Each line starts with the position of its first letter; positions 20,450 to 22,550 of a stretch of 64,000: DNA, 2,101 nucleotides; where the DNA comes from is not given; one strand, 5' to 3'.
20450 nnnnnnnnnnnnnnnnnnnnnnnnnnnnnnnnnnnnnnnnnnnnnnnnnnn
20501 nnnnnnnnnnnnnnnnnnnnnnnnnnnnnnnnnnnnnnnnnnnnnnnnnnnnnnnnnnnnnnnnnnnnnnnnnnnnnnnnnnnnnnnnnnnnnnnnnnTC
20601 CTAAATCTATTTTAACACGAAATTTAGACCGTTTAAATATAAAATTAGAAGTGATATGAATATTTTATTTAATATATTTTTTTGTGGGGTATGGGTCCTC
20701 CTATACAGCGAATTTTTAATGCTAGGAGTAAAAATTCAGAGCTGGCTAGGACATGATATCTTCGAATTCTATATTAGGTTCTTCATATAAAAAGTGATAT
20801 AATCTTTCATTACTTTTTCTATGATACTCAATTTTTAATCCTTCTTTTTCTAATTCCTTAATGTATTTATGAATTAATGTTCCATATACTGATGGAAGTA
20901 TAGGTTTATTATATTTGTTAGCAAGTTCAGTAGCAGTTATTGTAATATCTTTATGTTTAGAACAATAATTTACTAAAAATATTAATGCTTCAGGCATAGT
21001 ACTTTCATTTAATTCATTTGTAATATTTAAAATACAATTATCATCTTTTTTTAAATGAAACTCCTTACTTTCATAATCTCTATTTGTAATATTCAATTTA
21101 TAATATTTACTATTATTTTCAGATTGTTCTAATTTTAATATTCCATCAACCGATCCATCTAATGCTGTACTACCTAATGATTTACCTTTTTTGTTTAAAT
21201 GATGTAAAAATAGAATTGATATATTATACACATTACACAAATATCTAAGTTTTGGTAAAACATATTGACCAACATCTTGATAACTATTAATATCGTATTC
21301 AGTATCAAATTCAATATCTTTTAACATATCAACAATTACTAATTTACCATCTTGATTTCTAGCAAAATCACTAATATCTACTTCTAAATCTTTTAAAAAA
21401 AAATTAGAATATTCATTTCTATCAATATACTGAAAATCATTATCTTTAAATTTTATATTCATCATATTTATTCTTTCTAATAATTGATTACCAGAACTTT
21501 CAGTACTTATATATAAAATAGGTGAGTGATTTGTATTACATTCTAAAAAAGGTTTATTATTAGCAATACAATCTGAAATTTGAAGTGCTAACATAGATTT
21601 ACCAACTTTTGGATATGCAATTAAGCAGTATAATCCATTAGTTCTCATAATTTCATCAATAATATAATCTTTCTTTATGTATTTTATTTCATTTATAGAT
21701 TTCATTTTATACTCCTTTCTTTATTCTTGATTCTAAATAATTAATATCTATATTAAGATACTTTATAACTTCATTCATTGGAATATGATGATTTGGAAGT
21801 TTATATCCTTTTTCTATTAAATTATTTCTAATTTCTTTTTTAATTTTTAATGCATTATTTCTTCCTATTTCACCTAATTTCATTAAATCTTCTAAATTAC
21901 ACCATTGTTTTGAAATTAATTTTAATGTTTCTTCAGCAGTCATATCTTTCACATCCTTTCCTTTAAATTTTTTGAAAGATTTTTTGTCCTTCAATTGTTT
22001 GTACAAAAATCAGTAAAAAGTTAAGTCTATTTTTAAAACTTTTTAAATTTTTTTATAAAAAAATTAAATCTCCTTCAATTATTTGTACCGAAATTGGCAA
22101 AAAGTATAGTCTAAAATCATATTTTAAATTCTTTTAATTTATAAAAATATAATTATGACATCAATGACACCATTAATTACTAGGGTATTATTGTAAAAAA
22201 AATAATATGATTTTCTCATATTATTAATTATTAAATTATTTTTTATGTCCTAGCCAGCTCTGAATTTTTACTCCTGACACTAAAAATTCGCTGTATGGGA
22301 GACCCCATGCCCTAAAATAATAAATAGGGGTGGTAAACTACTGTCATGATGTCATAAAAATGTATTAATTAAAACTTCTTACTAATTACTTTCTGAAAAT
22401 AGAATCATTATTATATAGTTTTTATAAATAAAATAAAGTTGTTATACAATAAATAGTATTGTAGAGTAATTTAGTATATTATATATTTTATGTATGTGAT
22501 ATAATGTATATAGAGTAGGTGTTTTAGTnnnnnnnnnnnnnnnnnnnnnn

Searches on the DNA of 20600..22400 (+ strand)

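Call 15: search_dna_similar(query=window:22240-22330:+, collection=plasmids, mode=distant, max_evalue=0.01)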
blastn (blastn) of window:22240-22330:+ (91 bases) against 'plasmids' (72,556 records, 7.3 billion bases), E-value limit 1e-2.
No match.

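Call 16: search_dna_similar(query=window:22240-22330:+, collection=phages, mode=distant, max_evalue=0.01)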
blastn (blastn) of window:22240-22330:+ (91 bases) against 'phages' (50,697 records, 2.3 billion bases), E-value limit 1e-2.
No match.

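Call 36: search_rna_families(source=window, start=20600, end=22400, threshold=evalue, max_evalue=10)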
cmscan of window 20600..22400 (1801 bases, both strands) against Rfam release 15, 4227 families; matches with E-value up to 10: 1.
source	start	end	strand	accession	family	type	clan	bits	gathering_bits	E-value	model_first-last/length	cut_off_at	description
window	20698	20744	+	RF01100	PK-BYV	Cis-reg;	-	15.2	50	5.8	1-40/40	no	3'-terminal pseudoknot in BYV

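Call 79: build_rna_model(alignment_id=A3, structure=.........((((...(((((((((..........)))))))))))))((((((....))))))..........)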
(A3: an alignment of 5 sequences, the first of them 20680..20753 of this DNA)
Model R1 built from alignment A3 (5 sequences, 74 columns); structure: as given.
model positions 74; base pairs 19; branch points 1; effective number of sequences 1.49; information 0.762 bits per position. Calibrated on 0.2 Mb of random sequence (short: E-values are rough).
structure used (alignment columns):
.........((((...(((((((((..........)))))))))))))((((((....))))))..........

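Call 80: search_with_rna_model(model_id=R1, sources=[window, L009, L010, L014, L015, L016, L017, L020, L024, L025, L026, L028, L029, L030, L031, L032, L034, L035, L036, L037, L038, L039, L040, L007, L008], max_evalue=10)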
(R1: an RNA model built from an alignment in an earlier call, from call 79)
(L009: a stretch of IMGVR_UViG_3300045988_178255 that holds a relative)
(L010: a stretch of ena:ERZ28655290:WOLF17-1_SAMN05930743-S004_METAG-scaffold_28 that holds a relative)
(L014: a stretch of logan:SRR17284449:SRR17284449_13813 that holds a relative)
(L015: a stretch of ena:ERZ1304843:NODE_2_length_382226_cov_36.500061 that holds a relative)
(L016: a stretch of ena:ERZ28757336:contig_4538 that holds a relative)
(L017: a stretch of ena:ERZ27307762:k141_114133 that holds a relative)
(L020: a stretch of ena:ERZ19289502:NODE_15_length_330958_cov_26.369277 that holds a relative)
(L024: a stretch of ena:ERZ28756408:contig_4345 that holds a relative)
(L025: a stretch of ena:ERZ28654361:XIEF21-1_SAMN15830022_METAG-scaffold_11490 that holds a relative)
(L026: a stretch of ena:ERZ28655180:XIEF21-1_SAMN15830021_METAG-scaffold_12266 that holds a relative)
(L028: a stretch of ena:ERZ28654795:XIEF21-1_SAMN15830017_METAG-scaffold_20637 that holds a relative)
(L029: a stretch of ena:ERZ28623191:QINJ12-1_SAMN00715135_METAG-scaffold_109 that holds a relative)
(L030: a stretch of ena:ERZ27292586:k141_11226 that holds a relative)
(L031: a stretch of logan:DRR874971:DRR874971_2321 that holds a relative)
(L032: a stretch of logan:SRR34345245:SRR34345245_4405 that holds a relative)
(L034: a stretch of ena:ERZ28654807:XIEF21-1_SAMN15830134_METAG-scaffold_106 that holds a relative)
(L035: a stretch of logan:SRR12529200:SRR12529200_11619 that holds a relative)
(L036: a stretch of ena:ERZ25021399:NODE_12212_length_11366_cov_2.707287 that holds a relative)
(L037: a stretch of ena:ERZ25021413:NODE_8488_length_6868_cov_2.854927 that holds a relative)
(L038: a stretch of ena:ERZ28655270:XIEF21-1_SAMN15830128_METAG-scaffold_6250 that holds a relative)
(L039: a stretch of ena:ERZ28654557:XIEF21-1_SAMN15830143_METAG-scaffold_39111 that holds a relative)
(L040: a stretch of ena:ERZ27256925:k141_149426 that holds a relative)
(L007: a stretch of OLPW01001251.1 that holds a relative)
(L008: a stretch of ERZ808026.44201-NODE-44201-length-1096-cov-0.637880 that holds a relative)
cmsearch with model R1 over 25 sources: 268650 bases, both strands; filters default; matches with E-value up to 10: 21.
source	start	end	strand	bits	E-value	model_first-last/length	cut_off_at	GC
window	39763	39836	+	104.8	8e-25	1-74/74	no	0.41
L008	63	136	+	103.5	1.8e-24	1-74/74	no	0.42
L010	7844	7917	+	103.5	1.8e-24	1-74/74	no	0.42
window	22246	22319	+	100.1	1.4e-23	1-74/74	no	0.43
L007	8806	8879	-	100.1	1.4e-23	1-74/74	no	0.43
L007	10382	10455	+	98.6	3.6e-23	1-74/74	no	0.42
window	20680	20753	-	98.6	3.6e-23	1-74/74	no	0.42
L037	2231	2303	+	80.8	1.8e-18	1-74/74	no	0.38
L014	2453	2511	+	44.9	5.8e-09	1-74/74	no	0.27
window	22239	22302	-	20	0.022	1-74/74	no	0.38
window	20697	20776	+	19.5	0.029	1-74/74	no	0.35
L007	10359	10438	-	19.5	0.029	1-74/74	no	0.35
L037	2247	2275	-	19.3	0.032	16-44/74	no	0.24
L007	8823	8886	+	18.4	0.055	1-74/74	no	0.41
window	39740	39819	-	18.1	0.067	1-74/74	no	0.35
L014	2469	2496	-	16.5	0.18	16-44/74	no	0.21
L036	2168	2263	-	14.9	0.47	1-74/74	no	0.3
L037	360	383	-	12.3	2.3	19-42/74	no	0.21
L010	7860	7887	-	12.2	2.5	17-44/74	no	0.29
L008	79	106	-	12.2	2.5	17-44/74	no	0.29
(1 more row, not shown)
